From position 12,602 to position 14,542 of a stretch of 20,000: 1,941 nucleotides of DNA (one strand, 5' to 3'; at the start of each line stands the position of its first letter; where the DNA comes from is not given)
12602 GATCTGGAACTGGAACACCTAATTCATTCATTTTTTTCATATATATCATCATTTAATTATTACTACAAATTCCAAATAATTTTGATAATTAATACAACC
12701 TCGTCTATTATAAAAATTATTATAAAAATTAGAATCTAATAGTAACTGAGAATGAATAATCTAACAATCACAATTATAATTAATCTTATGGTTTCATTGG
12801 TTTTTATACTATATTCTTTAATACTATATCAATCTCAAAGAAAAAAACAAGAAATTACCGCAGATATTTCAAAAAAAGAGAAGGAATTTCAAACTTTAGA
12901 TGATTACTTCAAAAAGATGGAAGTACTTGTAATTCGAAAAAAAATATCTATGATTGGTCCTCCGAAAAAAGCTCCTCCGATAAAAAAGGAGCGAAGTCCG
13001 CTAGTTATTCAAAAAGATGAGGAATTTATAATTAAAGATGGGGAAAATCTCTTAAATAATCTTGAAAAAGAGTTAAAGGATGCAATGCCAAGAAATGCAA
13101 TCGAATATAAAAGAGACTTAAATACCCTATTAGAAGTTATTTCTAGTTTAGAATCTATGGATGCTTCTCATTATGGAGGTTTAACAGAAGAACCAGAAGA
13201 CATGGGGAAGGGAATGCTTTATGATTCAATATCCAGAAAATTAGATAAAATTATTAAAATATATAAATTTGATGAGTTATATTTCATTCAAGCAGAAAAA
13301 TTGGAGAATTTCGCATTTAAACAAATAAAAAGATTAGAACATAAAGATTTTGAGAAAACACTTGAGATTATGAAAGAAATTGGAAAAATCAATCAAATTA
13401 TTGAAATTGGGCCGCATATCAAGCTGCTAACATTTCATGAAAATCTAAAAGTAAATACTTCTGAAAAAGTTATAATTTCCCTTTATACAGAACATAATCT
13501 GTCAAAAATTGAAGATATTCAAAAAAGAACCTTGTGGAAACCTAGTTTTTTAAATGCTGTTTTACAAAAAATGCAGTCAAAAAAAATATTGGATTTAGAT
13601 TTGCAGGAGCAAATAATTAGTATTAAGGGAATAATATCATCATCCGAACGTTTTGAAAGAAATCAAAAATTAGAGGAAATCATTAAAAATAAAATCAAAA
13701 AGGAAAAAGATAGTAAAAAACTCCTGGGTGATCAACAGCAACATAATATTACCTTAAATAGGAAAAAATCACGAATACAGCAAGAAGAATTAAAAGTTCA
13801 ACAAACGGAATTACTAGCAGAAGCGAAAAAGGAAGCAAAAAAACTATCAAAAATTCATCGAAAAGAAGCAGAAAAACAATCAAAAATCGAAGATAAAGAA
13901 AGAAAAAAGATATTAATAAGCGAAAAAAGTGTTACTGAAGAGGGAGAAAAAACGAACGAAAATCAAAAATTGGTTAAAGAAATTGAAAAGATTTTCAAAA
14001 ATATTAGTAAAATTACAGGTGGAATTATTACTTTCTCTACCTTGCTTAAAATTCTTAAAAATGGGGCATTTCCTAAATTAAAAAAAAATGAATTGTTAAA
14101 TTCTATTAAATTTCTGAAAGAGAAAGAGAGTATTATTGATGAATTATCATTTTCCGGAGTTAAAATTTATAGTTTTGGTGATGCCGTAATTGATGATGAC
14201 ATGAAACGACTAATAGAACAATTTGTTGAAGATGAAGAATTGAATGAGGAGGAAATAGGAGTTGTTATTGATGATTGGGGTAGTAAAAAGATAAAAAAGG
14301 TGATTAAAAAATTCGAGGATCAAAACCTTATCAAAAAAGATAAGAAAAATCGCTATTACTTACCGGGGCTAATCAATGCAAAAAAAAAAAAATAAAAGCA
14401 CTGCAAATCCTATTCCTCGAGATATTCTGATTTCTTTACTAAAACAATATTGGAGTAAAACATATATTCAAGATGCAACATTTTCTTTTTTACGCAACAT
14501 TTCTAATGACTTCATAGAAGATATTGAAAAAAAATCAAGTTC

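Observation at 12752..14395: Membrane-anchored protein with two EAP30 (ESCRT-II Vps22/36)-like modules in one chain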

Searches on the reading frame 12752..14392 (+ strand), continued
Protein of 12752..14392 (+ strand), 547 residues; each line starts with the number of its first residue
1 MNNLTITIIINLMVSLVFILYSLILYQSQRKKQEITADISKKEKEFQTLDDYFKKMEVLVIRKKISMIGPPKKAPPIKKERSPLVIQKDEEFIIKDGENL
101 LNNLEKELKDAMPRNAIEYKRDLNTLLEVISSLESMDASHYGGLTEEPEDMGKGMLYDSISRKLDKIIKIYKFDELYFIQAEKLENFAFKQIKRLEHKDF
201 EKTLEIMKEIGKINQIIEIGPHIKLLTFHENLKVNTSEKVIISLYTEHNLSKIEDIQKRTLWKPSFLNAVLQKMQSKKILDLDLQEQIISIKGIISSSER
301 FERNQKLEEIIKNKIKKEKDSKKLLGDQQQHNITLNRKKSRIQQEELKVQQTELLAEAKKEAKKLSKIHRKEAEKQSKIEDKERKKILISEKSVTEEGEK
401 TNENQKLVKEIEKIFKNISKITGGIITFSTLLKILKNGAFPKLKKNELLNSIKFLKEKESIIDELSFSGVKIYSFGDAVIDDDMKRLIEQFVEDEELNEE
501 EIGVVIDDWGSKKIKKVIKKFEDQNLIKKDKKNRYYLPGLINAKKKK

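Call 74: search_protein_families(library=ncbifam, proteins=[window:12752-14392:+], max_evalue=0.1)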
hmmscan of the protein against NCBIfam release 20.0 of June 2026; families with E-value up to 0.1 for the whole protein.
window:12752-14392:+ (547 aa): 2 families
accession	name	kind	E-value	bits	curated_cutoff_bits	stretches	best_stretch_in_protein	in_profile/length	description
TIGR02871.1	spore_ylbJ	equivalog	0.0085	15.1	304.65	1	378-476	166-257/363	sporulation integral membrane protein YlbJ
NF012168.1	BlaI_of_BCL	exception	0.05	13.6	180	0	252-299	28-75/121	penicillinase repressor BlaI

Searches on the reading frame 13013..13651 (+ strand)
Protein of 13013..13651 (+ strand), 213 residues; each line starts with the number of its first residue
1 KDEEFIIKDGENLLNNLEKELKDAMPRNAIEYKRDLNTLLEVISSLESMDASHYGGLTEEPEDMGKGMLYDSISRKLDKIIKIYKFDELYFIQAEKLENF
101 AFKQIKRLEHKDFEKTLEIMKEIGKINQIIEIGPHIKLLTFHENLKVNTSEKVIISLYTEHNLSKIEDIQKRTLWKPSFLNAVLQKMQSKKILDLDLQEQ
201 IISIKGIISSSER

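Call 50: predict_structure(alignment_id=A5)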
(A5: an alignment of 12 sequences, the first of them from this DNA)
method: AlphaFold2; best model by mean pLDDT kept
length: 213 residues; sequences in the alignment: 12
mean_pLDDT: 82.5   pTM: 0.61
mean pLDDT of the five models: 82.5, 79.6, 78.8, 78.8, 61.6
residues with pLDDT >= 90: 91; 70-90: 90; 50-70: 19; < 50: 13
segments of 3 or more residues with pLDDT < 50: 53-63
pLDDT, mean of each block of 10 residues (from residue 1): 79 81 71 77 62 44 60 88 91 92 78 88 91 89 90 93 93 94 95 91 89 76
secondary structure, 60 per line:
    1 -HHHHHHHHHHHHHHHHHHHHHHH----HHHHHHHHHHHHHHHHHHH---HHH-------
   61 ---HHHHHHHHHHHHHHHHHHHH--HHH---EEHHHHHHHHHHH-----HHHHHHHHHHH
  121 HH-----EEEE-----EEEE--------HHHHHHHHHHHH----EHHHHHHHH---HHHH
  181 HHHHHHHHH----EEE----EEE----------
elements in order: H2-24 H29-47 H64-83 H94-104 H110-122 E128-131 E137-140 H149-160 H166-173 H177-189 E194-196 E201-203

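Call 53: fold_search(model_id=the predicted structure, library=pdb)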
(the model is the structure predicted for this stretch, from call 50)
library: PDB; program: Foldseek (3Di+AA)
matches with E <= 10: 1366; with E <= 0.001: 4
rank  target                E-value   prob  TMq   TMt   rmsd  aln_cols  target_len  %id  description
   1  3cuq_A                2.5e-06  1.00  0.54  0.53  10.4       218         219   16  Integrated structural and functional model of the human ESCRT-II complex (released 2008-11-04)
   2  2zme_A                7.1e-06  1.00  0.56  0.55  10.6       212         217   15  Integrated structural and functional model of the human ESCRT-II complex (released 2008-11-04)
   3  1u5t_A                9.0e-05  1.00  0.51  0.51  11.1       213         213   17  Structure of the ESCRT-II endosomal trafficking complex (released 2004-09-21)
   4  8iue_P                1.2e-04  1.00  0.25  0.20   9.3       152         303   11  RNA polymerase III pre-initiation complex melting complex 1 (released 2023-05-24)
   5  8cli_A                3.2e-03  0.97  0.25  0.11  21.7       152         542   11  TFIIIC TauB-DNA monomer (released 2023-06-21)
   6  2v9v                  3.9e-03  0.98  0.24  0.36  12.8       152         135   13  Crystal Structure of Moorella thermoacetica SelB(377-511) (released 2007-09-11)
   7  1lva                  4.4e-03  0.98  0.24  0.20  11.7       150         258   13  Crystal structure of a C-terminal fragment of Moorella thermoacetica elongation factor SelB (released 2002-08-21)
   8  9fso_F                1.3e-02  0.89  0.23  0.17  10.3       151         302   12  Human RNA Polymerase III Class III Open Pre-initiation Complex 1 (OC1) (released 2025-01-15)
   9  3cuq_B                1.6e-02  0.92  0.34  0.35  17.7       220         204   11  Integrated structural and functional model of the human ESCRT-II complex (released 2008-11-04)
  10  3mwm_A                1.8e-02  0.97  0.26  0.40   9.9       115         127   11  Graded expression of zinc-responsive genes through two regulatory zinc-binding sites in Zur (released 2011-03-16)
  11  9ire_B                1.9e-02  0.95  0.27  0.39  10.9       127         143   12  CRYSTAL STRUCTURE OF Bacillus cereus FERRIC UPTAKE REGULATOR (released 2025-07-23)
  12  3mwm_B                2.3e-02  0.96  0.26  0.41   9.9       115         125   11  Graded expression of zinc-responsive genes through two regulatory zinc-binding sites in Zur (released 2011-03-16)
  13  2zme_B                2.6e-02  0.90  0.34  0.34  13.7       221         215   11  Integrated structural and functional model of the human ESCRT-II complex (released 2008-11-04)
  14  1z91                  3.0e-02  0.63  0.23  0.34  18.5       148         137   10  x-ray crystal structure of apo-OhrRC15S in reduced form: MarR family protein (released 2005-10-25)
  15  5lzb_z                4.1e-02  0.94  0.30  0.12  11.4       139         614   12  Structure of SelB-Sec-tRNASec bound to the 70S ribosome in the initial binding state (IB) (released 2016-11-23)
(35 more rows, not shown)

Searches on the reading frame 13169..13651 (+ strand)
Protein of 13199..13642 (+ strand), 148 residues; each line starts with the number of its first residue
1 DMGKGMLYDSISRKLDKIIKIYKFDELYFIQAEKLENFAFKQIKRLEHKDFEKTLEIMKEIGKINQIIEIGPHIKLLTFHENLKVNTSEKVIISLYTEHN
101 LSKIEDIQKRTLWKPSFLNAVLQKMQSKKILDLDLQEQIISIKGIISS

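Call 4: search_protein_families(library=pfam, proteins=[window:13199-13642:+], max_evalue=10)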
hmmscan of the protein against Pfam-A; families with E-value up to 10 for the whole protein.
window:13199-13642:+ (148 aa): 2 families
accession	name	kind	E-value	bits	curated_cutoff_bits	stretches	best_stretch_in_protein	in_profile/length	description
PF02978.25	SRP_SPB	-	0.049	14.5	27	1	48-102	4-53/91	Signal peptide binding domain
PF16575.11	CLP1_P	-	0.11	12.7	26.6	1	117-147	14-44/188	mRNA cleavage and polyadenylation factor CLP1 P-loop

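Call 16: search_solved_structures(query=A3, max_evalue=10, show_alignments=2)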
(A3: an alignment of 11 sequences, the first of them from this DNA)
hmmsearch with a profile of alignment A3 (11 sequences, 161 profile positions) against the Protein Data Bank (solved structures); distinct sequences matched with E-value up to 10: 8.
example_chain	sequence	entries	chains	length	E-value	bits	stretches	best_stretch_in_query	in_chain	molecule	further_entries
1hsj_A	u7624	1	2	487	0.0065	19.9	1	65-143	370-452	FUSION PROTEIN CONSISTING OF STAPHYLOCOCCUS ACCESSORY REGULATOR PROTEIN R AND MALTOSE BIND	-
5yi0_B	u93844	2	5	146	0.036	17.5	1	68-143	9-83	Zinc transport transcriptional regulator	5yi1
5yhx_A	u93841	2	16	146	0.048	17.1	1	68-143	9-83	Zinc transport transcriptional regulator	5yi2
5yhz_A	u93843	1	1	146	0.062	16.7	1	68-143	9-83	Zinc transport transcriptional regulator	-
5yhy_A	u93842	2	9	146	0.077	16.4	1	68-143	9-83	Zinc transport transcriptional regulator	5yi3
1d2p_A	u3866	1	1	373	0.089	16.2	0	96-148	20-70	COLLAGEN ADHESIN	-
2ffh_A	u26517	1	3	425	0.87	13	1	40-109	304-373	PROTEIN (FFH)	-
6fi9_A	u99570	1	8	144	0.89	12.9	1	68-143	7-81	Transcriptional regulator ZitR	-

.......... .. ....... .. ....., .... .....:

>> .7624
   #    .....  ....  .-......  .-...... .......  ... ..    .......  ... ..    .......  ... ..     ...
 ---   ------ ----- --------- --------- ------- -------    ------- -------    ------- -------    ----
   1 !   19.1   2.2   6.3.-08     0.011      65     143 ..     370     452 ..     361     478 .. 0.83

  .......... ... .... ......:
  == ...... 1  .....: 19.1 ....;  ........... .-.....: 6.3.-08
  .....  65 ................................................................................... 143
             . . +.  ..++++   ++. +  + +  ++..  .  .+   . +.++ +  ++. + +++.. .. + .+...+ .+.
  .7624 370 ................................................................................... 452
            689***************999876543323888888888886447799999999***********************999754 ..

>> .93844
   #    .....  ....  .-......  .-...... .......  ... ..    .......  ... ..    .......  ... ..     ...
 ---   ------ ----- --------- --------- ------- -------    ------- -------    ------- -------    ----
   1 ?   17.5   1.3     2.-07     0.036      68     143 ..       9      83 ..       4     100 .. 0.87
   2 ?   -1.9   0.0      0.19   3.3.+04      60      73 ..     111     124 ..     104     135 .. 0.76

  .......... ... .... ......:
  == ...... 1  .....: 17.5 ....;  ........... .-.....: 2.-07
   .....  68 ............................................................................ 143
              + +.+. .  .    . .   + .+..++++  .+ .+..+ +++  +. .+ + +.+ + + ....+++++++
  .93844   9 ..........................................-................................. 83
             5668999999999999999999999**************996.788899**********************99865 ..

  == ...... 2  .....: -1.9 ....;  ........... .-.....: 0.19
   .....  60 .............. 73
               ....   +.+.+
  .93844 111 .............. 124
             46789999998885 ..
